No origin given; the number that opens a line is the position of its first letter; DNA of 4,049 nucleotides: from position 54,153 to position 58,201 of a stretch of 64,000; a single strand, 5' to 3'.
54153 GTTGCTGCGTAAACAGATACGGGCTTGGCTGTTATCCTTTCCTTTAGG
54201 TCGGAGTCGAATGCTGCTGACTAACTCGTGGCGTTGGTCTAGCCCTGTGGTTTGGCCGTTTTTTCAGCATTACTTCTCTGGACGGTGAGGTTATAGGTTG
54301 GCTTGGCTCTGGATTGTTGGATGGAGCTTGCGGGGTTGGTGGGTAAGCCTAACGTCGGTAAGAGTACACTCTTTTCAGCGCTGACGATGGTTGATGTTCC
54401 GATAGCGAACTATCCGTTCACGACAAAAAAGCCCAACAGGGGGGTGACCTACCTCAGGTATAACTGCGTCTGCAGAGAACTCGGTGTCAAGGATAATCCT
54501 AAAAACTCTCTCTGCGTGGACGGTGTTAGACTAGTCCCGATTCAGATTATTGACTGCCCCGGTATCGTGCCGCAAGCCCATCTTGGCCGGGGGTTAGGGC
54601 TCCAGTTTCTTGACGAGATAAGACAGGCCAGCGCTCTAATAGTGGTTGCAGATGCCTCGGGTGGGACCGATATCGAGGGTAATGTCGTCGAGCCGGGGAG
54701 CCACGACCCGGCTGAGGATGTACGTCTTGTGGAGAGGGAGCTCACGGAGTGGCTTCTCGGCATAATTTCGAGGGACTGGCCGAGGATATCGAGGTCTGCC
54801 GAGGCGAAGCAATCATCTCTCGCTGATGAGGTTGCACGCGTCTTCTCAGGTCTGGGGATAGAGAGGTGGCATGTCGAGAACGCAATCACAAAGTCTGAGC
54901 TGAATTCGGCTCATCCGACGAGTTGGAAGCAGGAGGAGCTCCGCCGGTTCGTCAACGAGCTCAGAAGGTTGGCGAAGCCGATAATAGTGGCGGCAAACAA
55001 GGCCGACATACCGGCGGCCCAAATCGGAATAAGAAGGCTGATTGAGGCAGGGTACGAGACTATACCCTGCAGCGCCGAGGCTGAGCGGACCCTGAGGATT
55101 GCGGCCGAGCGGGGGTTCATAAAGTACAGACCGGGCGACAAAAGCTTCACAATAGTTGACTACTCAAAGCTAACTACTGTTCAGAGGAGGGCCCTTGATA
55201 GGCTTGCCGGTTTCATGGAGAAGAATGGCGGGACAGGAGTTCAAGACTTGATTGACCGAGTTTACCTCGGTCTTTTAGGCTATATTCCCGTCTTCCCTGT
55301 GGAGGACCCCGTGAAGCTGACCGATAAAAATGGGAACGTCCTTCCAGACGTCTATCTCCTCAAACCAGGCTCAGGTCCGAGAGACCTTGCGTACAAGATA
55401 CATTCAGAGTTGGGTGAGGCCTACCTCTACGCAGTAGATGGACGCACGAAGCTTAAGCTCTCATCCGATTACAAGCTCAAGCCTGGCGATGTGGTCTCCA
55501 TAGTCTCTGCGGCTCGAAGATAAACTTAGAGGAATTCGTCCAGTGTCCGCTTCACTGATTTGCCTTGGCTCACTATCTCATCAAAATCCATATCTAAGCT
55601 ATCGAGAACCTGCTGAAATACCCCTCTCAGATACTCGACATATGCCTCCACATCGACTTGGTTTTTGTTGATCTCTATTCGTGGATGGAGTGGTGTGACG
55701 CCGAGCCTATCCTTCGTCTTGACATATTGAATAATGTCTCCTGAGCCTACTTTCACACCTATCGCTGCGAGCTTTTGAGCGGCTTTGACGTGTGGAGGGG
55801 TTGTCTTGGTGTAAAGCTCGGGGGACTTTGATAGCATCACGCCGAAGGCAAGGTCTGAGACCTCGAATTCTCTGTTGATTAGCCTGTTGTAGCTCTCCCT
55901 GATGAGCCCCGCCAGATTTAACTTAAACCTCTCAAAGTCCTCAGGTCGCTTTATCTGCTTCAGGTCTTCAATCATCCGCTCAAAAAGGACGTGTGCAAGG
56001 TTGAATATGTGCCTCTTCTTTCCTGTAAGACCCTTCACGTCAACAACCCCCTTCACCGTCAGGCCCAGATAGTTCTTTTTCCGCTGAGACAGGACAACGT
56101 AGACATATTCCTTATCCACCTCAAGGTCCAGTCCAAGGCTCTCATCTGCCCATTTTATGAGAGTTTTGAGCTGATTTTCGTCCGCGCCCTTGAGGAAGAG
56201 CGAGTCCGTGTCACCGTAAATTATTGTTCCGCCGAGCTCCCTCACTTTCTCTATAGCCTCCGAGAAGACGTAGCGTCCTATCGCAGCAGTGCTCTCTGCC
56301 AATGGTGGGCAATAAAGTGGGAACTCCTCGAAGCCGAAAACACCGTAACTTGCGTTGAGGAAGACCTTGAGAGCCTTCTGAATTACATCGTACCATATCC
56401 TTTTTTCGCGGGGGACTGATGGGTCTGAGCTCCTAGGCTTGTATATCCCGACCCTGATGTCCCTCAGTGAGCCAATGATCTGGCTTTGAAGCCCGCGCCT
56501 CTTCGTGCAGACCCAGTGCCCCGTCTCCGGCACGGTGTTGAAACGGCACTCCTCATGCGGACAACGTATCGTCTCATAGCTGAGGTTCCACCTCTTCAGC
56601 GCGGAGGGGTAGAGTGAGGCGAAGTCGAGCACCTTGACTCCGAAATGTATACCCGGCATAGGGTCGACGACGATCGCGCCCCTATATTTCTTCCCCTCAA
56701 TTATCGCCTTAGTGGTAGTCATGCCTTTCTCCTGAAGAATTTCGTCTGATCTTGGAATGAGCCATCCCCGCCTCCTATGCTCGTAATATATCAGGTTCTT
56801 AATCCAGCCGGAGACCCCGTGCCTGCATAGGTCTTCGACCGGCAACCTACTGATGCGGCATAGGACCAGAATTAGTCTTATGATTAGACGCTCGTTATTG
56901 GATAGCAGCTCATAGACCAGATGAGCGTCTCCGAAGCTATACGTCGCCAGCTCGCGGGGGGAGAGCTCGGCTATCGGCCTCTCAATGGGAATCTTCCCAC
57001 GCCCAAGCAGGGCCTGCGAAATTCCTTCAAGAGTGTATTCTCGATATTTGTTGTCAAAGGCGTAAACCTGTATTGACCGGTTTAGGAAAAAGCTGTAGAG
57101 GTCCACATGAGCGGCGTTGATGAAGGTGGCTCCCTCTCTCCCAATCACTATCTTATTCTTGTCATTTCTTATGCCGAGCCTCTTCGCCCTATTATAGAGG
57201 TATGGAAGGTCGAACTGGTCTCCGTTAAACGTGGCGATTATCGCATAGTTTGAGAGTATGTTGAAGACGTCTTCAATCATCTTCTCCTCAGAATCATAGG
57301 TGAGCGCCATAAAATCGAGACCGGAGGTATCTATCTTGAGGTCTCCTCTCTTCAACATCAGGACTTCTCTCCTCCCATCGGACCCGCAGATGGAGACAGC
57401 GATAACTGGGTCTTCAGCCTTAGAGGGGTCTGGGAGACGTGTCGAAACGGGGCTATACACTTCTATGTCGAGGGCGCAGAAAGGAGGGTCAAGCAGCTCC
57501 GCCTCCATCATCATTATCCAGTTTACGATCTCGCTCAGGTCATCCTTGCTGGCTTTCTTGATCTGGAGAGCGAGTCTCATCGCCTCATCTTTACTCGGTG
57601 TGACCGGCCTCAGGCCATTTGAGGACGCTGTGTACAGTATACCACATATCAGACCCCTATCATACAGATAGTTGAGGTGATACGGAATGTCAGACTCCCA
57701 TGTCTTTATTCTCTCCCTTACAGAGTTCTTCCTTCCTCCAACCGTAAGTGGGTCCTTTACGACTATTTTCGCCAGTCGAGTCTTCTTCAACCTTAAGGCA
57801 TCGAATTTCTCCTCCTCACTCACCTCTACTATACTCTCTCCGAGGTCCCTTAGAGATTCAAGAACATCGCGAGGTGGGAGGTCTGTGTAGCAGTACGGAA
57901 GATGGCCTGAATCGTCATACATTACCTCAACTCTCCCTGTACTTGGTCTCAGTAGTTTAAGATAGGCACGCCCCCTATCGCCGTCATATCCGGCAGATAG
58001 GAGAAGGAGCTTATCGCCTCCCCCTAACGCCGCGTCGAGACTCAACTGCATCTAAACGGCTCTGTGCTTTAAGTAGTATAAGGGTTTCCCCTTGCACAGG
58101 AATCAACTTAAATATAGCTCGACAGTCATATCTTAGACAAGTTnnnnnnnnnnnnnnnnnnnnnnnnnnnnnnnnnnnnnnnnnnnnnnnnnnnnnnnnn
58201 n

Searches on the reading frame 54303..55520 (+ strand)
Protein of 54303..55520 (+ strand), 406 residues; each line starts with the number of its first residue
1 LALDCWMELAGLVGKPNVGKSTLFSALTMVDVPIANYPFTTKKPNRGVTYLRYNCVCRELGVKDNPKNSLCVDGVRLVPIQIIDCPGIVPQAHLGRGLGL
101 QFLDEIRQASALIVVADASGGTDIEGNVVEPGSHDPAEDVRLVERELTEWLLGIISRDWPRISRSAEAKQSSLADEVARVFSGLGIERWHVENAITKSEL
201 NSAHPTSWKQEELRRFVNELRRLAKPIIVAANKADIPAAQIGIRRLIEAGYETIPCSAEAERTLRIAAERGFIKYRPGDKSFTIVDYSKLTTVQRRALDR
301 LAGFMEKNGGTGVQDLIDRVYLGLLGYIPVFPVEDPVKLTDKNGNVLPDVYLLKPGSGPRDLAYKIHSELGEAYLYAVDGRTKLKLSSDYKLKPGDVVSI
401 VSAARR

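Call 32: search_protein_families(library=pfam, proteins=[window:54303-55520:+], max_evalue=0.00001)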
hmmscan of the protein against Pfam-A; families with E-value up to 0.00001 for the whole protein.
window:54303-55520:+ (406 aa): 4 families
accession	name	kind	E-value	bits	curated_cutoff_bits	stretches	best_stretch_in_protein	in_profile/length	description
PF08438.16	YGR210-like_G4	-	3.9e-29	101.7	24.7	1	230-335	1-108/108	Obg-like GTPase YGR210-like, G4 motif-containing domain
PF01926.29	MMR_HSR1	-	2.2e-18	66.8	21.9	1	11-120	3-87/113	50S ribosome-binding GTPase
PF02824.27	TGS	-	5.9e-09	36.3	22.2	1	347-401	5-59/60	TGS domain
PF02421.24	FeoB_N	-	2.7e-07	30.7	27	1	12-49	5-42/156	Ferrous iron transport protein B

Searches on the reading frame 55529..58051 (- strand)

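Call 32: search_protein_families(library=pfam, proteins=[window:55529-58051:-], max_evalue=0.00001)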
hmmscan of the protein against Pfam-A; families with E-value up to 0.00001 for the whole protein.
window:55529-58051:- (841 aa): 2 families
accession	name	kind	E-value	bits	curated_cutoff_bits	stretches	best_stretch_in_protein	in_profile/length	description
PF00136.26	DNA_pol_B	-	1e-42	147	23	1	417-808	15-442/453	DNA polymerase family B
PF03104.25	DNA_pol_B_exo1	-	2.4e-21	76.7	23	1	116-296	2-186/242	DNA polymerase family B, exonuclease domain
